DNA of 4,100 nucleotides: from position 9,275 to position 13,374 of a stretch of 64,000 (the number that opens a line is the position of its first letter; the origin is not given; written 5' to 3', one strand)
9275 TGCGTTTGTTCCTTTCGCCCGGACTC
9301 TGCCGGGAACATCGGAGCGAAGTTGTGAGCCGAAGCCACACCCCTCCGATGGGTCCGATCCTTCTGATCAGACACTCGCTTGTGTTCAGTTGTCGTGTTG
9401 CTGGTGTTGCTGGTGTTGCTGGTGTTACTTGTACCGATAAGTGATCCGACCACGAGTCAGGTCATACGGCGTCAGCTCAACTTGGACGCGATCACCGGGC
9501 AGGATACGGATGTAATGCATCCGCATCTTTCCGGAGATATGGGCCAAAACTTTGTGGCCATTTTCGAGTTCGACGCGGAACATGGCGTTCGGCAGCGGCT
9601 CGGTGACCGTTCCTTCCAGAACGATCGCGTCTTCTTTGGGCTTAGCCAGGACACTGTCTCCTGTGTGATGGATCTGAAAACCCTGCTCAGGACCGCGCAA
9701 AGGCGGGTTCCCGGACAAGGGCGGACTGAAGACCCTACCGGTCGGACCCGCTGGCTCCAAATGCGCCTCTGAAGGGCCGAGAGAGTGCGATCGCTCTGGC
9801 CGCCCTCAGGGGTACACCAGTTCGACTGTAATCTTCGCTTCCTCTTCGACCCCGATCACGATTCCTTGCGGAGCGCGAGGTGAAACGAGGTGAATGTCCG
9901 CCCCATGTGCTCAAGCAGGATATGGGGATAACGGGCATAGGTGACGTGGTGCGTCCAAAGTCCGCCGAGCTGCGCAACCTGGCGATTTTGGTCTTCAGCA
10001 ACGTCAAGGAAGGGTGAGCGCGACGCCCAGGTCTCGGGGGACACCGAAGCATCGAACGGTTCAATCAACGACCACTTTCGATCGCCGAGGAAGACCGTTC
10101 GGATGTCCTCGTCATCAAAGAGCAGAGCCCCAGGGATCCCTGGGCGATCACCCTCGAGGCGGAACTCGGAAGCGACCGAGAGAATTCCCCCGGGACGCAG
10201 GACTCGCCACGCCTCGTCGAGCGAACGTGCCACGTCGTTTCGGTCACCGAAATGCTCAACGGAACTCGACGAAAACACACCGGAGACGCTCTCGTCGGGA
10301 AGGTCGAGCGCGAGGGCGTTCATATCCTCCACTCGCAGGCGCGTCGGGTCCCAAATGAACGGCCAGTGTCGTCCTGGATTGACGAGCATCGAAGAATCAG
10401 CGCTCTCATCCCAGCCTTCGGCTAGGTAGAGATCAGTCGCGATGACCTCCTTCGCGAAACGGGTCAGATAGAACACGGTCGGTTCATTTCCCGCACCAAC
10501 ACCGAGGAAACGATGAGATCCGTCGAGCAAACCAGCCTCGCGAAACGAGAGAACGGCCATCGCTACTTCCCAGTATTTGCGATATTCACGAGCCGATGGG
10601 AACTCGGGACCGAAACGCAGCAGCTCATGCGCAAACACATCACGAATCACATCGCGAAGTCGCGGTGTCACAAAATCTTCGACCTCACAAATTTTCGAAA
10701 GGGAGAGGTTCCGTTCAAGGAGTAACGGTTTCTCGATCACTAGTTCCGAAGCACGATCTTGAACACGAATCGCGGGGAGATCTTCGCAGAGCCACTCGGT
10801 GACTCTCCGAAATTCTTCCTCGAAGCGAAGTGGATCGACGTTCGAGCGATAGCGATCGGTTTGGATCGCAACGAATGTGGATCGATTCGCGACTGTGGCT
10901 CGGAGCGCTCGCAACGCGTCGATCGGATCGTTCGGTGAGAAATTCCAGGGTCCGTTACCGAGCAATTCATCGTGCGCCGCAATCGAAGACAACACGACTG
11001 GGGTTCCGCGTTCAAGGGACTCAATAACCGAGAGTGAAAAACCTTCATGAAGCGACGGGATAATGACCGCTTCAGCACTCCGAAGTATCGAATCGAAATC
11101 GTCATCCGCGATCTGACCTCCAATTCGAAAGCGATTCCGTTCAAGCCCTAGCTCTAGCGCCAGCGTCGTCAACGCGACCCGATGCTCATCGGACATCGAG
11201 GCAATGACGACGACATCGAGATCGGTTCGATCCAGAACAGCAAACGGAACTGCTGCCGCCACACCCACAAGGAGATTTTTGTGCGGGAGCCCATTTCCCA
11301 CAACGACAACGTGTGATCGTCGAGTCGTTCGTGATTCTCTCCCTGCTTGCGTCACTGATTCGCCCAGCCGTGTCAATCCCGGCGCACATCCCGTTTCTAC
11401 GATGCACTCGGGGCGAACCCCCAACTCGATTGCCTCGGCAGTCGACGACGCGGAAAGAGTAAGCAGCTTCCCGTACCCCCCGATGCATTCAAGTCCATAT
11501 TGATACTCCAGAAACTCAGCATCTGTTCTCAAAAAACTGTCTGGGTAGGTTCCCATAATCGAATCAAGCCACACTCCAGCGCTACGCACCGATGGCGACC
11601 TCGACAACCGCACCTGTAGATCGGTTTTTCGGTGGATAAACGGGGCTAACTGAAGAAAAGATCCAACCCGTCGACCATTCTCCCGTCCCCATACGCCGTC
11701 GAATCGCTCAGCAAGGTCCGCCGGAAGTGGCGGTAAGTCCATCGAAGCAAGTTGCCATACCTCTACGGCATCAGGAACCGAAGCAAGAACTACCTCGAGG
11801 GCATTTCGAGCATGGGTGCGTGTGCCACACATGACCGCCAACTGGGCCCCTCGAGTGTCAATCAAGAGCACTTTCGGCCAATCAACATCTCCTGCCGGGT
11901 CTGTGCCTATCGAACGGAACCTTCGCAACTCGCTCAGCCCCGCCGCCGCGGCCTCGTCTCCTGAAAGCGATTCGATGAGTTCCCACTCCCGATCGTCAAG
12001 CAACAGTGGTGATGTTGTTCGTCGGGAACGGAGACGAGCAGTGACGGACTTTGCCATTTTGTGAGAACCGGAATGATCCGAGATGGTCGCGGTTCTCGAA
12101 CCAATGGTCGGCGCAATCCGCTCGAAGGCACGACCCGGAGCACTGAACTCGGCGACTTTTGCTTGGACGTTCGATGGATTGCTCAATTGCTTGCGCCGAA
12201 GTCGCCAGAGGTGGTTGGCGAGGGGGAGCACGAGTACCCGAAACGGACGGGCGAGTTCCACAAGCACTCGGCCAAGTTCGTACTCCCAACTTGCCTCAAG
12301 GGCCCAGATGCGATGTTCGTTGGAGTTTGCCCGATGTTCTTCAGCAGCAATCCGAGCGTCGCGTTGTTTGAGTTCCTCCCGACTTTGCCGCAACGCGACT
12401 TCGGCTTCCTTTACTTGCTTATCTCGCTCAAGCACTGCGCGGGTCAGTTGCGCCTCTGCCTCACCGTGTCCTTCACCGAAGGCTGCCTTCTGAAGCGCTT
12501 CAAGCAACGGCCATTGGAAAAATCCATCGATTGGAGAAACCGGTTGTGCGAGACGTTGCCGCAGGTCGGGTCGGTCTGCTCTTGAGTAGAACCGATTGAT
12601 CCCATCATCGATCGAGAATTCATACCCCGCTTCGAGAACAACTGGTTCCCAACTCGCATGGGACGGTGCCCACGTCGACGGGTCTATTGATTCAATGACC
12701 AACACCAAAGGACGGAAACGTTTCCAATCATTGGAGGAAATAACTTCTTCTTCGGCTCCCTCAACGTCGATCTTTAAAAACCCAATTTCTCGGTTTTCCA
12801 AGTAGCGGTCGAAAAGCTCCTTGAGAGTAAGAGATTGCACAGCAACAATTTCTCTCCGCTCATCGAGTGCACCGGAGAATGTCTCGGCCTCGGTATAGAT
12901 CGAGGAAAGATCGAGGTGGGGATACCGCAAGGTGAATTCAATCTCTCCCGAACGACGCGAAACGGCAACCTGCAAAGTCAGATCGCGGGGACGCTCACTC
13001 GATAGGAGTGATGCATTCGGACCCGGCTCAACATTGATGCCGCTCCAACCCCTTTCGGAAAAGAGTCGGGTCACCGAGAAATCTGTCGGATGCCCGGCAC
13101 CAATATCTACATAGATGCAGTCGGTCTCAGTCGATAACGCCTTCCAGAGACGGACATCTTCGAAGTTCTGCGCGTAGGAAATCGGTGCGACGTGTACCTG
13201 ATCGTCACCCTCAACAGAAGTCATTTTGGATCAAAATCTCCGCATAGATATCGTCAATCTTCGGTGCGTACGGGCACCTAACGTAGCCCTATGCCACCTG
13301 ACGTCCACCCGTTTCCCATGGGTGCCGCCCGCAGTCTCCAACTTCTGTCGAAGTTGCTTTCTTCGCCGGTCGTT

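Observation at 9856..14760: Glycan-methylation island wedged into the map-infA junction of the ribosomal superoperon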

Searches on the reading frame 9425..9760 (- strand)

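Call 4: search_protein_families(library=pfam, proteins=[window:9425-9760:-], max_evalue=0.01)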
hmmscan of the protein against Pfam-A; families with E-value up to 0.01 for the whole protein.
window:9425-9760:- (111 aa): 3 families
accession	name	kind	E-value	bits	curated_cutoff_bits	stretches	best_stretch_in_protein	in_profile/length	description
PF01176.25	eIF-1a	-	3.6e-29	100.6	30.2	1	48-109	3-64/64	Translation initiation factor 1A / IF-1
PF00575.29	S1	-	0.0024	18.7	22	1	47-107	7-70/74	S1 RNA binding domain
PF16745.11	RsgA_N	-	0.009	16.2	27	0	61-97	12-47/54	RsgA N-terminal domain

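Call 5: search_protein_families(library=ncbifam, proteins=[window:9425-9760:-], max_evalue=0.01)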
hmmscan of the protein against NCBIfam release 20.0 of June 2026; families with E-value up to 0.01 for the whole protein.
window:9425-9760:- (111 aa): 5 families
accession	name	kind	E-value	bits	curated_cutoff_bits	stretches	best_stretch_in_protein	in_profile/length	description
TIGR00008.1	infA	equivalog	3.3e-38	129.5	61.15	1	42-110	1-69/69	translation initiation factor IF-1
TIGR00523.1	eIF-1A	equivalog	3e-05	23.9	102.9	1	48-110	21-82/98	translation initiation factor eIF-1A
NF003082.0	PRK04012.1-1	equivalog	0.00016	21.3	108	1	33-111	10-85/110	translation initiation factor aIF-1A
NF003083.0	PRK04012.1-2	subfamily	0.0011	18.8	130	1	38-111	10-80/94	translation initiation factor aIF-1A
NF003086.0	PRK04012.2-2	equivalog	0.0042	16.9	202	1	32-110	11-89/116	translation initiation factor IF-1A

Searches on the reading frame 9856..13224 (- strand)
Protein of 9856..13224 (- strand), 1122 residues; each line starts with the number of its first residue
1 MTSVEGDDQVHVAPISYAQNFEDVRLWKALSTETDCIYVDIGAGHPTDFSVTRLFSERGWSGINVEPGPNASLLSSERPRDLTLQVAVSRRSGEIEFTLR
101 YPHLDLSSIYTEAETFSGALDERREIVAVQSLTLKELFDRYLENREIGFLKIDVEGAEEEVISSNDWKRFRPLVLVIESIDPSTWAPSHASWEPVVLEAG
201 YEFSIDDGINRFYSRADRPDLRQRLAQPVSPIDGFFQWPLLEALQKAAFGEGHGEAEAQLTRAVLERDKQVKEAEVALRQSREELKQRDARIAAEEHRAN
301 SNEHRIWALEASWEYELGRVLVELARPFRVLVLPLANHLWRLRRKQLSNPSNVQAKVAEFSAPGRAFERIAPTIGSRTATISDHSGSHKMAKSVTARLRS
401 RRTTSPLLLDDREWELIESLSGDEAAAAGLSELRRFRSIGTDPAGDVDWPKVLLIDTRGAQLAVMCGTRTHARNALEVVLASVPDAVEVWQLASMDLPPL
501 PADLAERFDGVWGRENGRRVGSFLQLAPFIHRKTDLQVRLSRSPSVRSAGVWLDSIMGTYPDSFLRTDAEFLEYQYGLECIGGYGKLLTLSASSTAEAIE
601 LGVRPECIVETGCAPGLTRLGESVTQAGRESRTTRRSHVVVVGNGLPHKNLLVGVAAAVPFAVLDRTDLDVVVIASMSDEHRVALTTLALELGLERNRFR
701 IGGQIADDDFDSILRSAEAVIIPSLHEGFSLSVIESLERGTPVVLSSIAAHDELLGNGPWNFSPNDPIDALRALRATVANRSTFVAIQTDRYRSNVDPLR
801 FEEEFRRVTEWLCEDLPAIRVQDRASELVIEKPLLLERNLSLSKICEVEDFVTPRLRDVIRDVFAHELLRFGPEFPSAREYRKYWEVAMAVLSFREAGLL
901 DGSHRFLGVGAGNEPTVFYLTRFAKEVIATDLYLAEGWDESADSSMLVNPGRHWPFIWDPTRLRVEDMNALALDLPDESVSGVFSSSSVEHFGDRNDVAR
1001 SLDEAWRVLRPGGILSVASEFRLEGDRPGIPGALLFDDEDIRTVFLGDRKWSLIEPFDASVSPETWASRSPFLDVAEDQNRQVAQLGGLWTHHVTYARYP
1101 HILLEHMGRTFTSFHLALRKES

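Call 4: search_protein_families(library=pfam, proteins=[window:9856-13224:-], max_evalue=0.01)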
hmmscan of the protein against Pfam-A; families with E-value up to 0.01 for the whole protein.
window:9856-13224:- (1122 aa): 6 families
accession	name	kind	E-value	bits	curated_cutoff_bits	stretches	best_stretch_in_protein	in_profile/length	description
PF05050.19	Methyltransf_21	-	2.2e-24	86.9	22.7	1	40-203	1-173/173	Methyltransferase FkbM domain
PF00534.26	Glycos_transf_1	-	2.8e-12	47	26.4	1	638-780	17-158/172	Glycosyl transferases group 1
PF13692.12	Glyco_trans_1_4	-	7.9e-12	46.1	27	1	638-775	3-137/142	Glycosyl transferases group 1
PF08241.18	Methyltransf_11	-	5.5e-10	40.2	21.2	1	907-1016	1-94/95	Methyltransferase domain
PF20706.3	GT4-conflict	-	1e-06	28.4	26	1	708-747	273-312/385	Family 4 Glycosyltransferase in conflict systems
PF13649.12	Methyltransf_25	-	2.6e-05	25.3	27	1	962-1013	47-97/97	Methyltransferase domain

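Call 5: search_protein_families(library=ncbifam, proteins=[window:9856-13224:-], max_evalue=0.01)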
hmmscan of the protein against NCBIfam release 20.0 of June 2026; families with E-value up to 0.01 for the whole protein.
window:9856-13224:- (1122 aa): 14 families
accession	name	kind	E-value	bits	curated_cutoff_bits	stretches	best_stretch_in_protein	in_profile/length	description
TIGR01444.1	fkbM_fam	subfamily_domain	4.2e-13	50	37.7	1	38-175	2-139/143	FkbM family methyltransferase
TIGR04047.1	MSMEG_0565_glyc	hypoth_equivalog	1.9e-12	46.9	259.85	1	679-782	239-343/373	MSMEG_0565 family glycosyltransferase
TIGR04348.1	TIGR04348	equivalog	4.6e-08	32.5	300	1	625-807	126-306/310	selenoneine biosynthesis selenosugar synthase SenB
TIGR03449.1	mycothiol_MshA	equivalog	4.6e-06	25.8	462.5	1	666-748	251-335/406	D-inositol-3-phosphate glycosyltransferase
NF046085.1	XrtY_assoc_Gly1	equivalog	2.3e-05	23.4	400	1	679-747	247-315/387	XrtY-associated glycosyltransferase XYAG1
NF038099.1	AsSugarArsM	exception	4.8e-05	22.7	400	1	906-1018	64-172/321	arsenosugar biosynthesis arsenite methyltransferase ArsM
NF041010.1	glycosy_Agl16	equivalog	6.3e-05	22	575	1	662-763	199-301/352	glycosylation protein Agl16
NF041876.1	EPS_EpsE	equivalog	0.00011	21.6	400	1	681-778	261-359/389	exopolysaccharide biosynthesis GT4 family glycosyltransferase EpsE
TIGR03088.1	stp2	hypoth_equivalog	0.00018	20.7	409.05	1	667-758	228-314/374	TIGR03088 family PEP-CTERM/XrtA system glycosyltransferase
NF047684.1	TeichurnBiosyTuaC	equivalog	0.00045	19.2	550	1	696-757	269-330/391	teichuronic acid biosynthesis protein TuaC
NF041537.1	ArsM_AhpD_UU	exception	0.00073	18.4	510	1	959-1019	125-182/345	arsenite methyltransferase/AhpD domain selenoprotein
NF047880.1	glyco_SdgA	exception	0.0042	15.7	800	1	709-745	382-418/488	serine-aspartate repeat adhesin O-glycosyltransferase SdgA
TIGR03999.1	thiol_BshA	equivalog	0.0069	15.4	273.7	0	686-758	245-314/375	N-acetyl-alpha-D-glucosaminyl L-malate synthase BshA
TIGR02149.1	glgA_Coryne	subfamily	0.0092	15.1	302.4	0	664-755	228-322/391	glycogen synthase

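Call 31: find_homologous_proteins(query=window:9856-13224:-, region=1-1122)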
Query window:9856-13224:-, residues 1-1122 (1122 aa): 44 proteins with E <= 0.001 among 8000 candidates.
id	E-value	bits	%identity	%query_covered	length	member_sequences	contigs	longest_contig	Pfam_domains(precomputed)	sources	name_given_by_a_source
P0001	0.0e+0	2321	91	100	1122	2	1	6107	PF00534.27,PF05050.20,PF08241.19,PF20706.4,PF13692.13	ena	-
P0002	0.0e+0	2180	86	99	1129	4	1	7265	PF00534.27,PF05050.20,PF08241.19,PF20706.4,PF13692.13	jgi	-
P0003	0.0e+0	2051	80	100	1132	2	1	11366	PF00534.27,PF13649.13,PF05050.20,PF08241.19,PF20706.4,PF13692.13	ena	-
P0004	0.0e+0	1999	79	100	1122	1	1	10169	PF00534.27,PF05050.20,PF08241.19,PF20706.4,PF13692.13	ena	-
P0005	0.0e+0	1937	76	100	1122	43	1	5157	PF00534.27,PF05050.20,PF08241.19,PF20706.4,PF13692.13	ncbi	-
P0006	0.0e+0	1921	75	100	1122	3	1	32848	PF00534.27,PF13649.13,PF05050.20,PF08241.19,PF20706.4,PF13692.13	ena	-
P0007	0.0e+0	1915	75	100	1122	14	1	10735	PF00534.27,PF13649.13,PF05050.20,PF08241.19,PF20706.4,PF13692.13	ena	-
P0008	0.0e+0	1913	75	100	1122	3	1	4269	PF00534.27,PF13649.13,PF05050.20,PF08241.19,PF20706.4,PF13692.13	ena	-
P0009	0.0e+0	1904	75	100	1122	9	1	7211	PF00534.27,PF13649.13,PF05050.20,PF08241.19,PF20706.4,PF13692.13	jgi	jgi:FkbM family methyltransferase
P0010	0.0e+0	1892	75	99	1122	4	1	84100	PF00534.27,PF05050.20,PF08241.19,PF20706.4,PF13692.13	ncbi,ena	-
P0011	0.0e+0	1872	73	100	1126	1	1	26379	PF00534.27,PF05050.20,PF08241.19,PF20706.4,PF13692.13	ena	-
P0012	0.0e+0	1871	74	100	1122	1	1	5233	PF00534.27,PF05050.20,PF08241.19,PF20706.4,PF13692.13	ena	-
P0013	0.0e+0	1111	49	100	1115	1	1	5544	PF00534.27,PF13649.13,PF05050.20,PF08241.19,PF08242.19,PF20706.4,PF13692.13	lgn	-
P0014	0.0e+0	1076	47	99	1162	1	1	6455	PF00534.27,PF05050.20,PF08241.19,PF20706.4,PF13692.13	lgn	-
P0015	0.0e+0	1054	47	99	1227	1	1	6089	PF00534.27,PF13649.13,PF05050.20,PF08241.19,PF20706.4,PF13692.13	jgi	jgi:FkbM family methyltransferase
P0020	0.0e+0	1027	47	99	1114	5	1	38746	PF00534.27,PF05050.20,PF08241.19,PF20706.4,PF13692.13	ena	-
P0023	2.1e-273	928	44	99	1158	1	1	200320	PF00534.27,PF13649.13,PF05050.20,PF08241.19,PF20706.4,PF13692.13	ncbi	-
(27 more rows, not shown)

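Call 33: find_encoding_contigs(protein=P0023, flank=10000, max_places=2)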
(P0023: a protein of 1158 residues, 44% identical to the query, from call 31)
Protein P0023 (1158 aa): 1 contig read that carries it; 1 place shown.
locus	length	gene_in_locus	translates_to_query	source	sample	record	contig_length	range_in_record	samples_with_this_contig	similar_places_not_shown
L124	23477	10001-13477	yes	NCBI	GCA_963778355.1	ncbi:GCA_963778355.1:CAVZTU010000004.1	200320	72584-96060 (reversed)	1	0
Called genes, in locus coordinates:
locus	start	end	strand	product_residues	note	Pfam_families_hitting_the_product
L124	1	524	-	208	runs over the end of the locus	-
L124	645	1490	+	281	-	PF03009:GDPD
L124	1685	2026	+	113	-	PF02643:DUF192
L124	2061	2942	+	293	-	PF00590:TP_methylase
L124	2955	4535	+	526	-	PF00133:tRNA-synt_1, PF01406:tRNA-synt_1e, PF09334:tRNA-synt_1g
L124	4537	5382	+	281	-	PF01026:TatD_DNase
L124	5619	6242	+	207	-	PF03330:DPBB_1 (weak)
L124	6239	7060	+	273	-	PF00398:RrnaAD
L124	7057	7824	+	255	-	PF00288:GHMP_kinases_N (weak)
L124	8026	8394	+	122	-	PF00903:Glyoxalase, PF18029:Glyoxalase_6 (weak)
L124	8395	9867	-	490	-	PF05050:Methyltransf_21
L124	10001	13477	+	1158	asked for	PF05050:Methyltransf_21, PF20706:GT4-conflict, PF00534:Glycos_transf_1, PF13692:Glyco_trans_1_4, PF08241:Methyltransf_11, PF13649:Methyltransf_25 (weak)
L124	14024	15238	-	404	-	PF00534:Glycos_transf_1, PF13692:Glyco_trans_1_4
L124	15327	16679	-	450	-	PF00672:HAMP, PF00512:HisKA, PF02518:HATPase_c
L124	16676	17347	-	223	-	PF00072:Response_reg, PF00486:Trans_reg_C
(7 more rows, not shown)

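Call 34: find_encoding_contigs(protein=P0020, flank=10000, max_places=2)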
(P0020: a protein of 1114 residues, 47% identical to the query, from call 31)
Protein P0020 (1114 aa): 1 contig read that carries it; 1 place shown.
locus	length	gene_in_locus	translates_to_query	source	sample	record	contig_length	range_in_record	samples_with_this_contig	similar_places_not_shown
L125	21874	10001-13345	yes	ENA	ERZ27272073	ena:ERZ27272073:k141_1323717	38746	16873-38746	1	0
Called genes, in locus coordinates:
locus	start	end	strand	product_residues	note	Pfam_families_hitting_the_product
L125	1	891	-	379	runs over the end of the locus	PF14907:NTP_transf_5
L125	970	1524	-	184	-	PF14117:DUF4287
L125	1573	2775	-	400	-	-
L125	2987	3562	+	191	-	-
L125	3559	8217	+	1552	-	PF01833:TIG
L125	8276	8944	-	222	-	PF12900:Pyridox_ox_2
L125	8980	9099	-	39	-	-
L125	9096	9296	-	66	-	-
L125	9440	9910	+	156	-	PF10604:Polyketide_cyc2, PF08327:AHSA1 (weak)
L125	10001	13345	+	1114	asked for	PF05050:Methyltransf_21, PF20706:GT4-conflict (weak), PF00534:Glycos_transf_1, PF13692:Glyco_trans_1_4, PF08241:Methyltransf_11 (weak)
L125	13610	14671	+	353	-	PF01547:SBP_bac_1, PF13531:SBP_bac_11, PF13416:SBP_bac_8, PF13343:SBP_bac_6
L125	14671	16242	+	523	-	PF00528:BPD_transp_1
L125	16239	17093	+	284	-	PF02463:SMC_N (faint), PF00005:ABC_tran, PF13304:AAA_21 (faint)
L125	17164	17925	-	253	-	PF03741:TerC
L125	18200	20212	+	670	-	PF01757:Acyl_transf_3, PF19040:SGNH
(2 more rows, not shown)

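Call 35: search_solved_structures(query=window:9856-13224:-, max_evalue=0.01)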
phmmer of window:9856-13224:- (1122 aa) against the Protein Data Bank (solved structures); distinct sequences matched with E-value up to 0.01: 7.
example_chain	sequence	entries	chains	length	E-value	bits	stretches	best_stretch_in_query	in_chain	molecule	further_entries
7qsg_A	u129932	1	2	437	1.2e-07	33.3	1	629-757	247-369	D-inositol 3-phosphate glycosyltransferase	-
4n9w_A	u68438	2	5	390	0.0017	19.6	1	646-774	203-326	GDP-mannose-dependent alpha-(1-2)-phosphatidylinositol mannosyltransferase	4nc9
2gej_A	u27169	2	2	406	0.0018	19.5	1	646-774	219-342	PHOSPHATIDYLINOSITOL MANNOSYLTRANSFERASE (PimA)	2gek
6uv6_A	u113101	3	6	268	0.0024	19.1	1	967-1023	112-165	D-glucose O-methyltransferase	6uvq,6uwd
3c4q_A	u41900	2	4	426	0.0038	18.4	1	639-749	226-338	Predicted glycosyltransferases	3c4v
3c48_A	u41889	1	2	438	0.004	18.3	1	639-749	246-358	Predicted glycosyltransferases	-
2p8j_A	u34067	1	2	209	0.0059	17.8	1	969-1017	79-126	S-adenosylmethionine-dependent methyltransferase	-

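Call 75: find_encoding_contigs(protein=P0011, flank=6000, max_places=2)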
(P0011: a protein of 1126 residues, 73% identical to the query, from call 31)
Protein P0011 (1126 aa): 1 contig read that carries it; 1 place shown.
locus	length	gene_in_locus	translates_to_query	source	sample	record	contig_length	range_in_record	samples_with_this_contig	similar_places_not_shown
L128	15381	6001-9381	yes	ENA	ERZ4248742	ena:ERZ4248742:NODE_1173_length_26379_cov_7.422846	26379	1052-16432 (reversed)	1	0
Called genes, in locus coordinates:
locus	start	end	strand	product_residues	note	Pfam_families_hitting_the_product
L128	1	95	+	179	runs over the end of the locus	PF00347:Ribosomal_L6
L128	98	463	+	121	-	PF00861:Ribosomal_L18p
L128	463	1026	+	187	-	PF00333:Ribosomal_S5, PF03719:Ribosomal_S5_C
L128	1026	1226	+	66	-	PF00327:Ribosomal_L30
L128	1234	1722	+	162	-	PF00828:Ribosomal_L27A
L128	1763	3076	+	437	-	PF00344:SecY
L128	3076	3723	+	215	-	PF00406:ADK, PF13207:AAA_17, PF05191:ADK_lid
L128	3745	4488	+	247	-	PF00557:Peptidase_M24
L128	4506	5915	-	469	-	PF05050:Methyltransf_21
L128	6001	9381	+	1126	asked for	PF05050:Methyltransf_21, PF20706:GT4-conflict (weak), PF00534:Glycos_transf_1, PF13692:Glyco_trans_1_4, PF08241:Methyltransf_11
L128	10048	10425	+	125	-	PF00416:Ribosomal_S13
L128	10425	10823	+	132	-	PF00411:Ribosomal_S11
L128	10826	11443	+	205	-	PF00163:Ribosomal_S4, PF01479:S4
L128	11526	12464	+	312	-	PF01193:RNA_pol_L, PF01000:RNA_pol_A_bac, PF03118:RNA_pol_A_CTD, PF26169:HHH_XRCC3_RpoA (weak)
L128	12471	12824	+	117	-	PF01196:Ribosomal_L17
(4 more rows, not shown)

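Call 76: find_encoding_contigs(protein=P0006, flank=6000, max_places=2)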
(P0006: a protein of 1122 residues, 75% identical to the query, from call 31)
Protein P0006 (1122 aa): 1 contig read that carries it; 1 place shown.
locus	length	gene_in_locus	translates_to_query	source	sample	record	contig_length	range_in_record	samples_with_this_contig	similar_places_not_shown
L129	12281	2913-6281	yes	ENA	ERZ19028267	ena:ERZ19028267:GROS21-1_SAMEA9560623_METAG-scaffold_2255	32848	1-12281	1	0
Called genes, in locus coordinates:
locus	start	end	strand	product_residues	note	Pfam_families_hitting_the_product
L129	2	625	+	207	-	?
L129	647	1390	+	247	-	PF00557:Peptidase_M24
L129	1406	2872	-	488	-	PF05050:Methyltransf_21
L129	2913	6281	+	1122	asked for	PF05050:Methyltransf_21, PF20706:GT4-conflict (weak), PF00534:Glycos_transf_1, PF13692:Glyco_trans_1_4, PF08241:Methyltransf_11, PF13649:Methyltransf_25 (faint)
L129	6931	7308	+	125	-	PF00416:Ribosomal_S13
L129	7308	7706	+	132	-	PF00411:Ribosomal_S11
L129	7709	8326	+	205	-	PF00163:Ribosomal_S4, PF01479:S4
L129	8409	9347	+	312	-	PF01193:RNA_pol_L, PF01000:RNA_pol_A_bac, PF03118:RNA_pol_A_CTD, PF26169:HHH_XRCC3_RpoA (weak)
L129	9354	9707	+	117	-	PF01196:Ribosomal_L17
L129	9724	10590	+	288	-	PF01416:PseudoU_synth_1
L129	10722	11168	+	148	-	PF00572:Ribosomal_L13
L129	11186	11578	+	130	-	PF00380:Ribosomal_S9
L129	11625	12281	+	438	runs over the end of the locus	PF02878:PGM_PMM_I, PF02879:PGM_PMM_II, PF02880:PGM_PMM_III, PF00408:PGM_PMM_IV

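Call 80: search_protein_families(library=padloc, proteins=[window:9856-13224:-], max_evalue=0.01)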
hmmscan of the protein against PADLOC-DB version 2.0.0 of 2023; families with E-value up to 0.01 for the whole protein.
window:9856-13224:- (1122 aa): 0 families

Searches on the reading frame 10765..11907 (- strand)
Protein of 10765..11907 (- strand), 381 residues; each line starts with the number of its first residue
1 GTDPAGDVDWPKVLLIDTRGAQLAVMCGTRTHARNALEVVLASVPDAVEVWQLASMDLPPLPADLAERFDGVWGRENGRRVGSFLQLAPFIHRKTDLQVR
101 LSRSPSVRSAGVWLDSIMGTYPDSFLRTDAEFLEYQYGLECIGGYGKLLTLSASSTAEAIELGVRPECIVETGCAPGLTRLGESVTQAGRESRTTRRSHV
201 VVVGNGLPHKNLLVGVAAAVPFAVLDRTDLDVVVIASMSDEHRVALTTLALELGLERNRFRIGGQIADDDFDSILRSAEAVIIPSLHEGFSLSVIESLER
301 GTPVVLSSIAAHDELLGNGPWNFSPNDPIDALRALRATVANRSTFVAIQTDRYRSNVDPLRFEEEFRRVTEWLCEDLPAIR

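Call 66: search_solved_structures(query=window:10765-11907:-, max_evalue=0.001, show_alignments=1)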
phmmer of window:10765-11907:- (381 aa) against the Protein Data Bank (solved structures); distinct sequences matched with E-value up to 0.001: 4.
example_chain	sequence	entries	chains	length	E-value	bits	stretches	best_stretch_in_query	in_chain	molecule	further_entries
7qsg_A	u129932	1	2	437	2.7e-08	36.6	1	190-318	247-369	D-inositol 3-phosphate glycosyltransferase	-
4n9w_A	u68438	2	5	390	0.0004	22.9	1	207-335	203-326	GDP-mannose-dependent alpha-(1-2)-phosphatidylinositol mannosyltransferase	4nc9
2gej_A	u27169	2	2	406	0.00044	22.8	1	207-335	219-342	PHOSPHATIDYLINOSITOL MANNOSYLTRANSFERASE (PimA)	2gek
3c4q_A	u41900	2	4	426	0.00098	21.6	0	200-311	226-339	Predicted glycosyltransferases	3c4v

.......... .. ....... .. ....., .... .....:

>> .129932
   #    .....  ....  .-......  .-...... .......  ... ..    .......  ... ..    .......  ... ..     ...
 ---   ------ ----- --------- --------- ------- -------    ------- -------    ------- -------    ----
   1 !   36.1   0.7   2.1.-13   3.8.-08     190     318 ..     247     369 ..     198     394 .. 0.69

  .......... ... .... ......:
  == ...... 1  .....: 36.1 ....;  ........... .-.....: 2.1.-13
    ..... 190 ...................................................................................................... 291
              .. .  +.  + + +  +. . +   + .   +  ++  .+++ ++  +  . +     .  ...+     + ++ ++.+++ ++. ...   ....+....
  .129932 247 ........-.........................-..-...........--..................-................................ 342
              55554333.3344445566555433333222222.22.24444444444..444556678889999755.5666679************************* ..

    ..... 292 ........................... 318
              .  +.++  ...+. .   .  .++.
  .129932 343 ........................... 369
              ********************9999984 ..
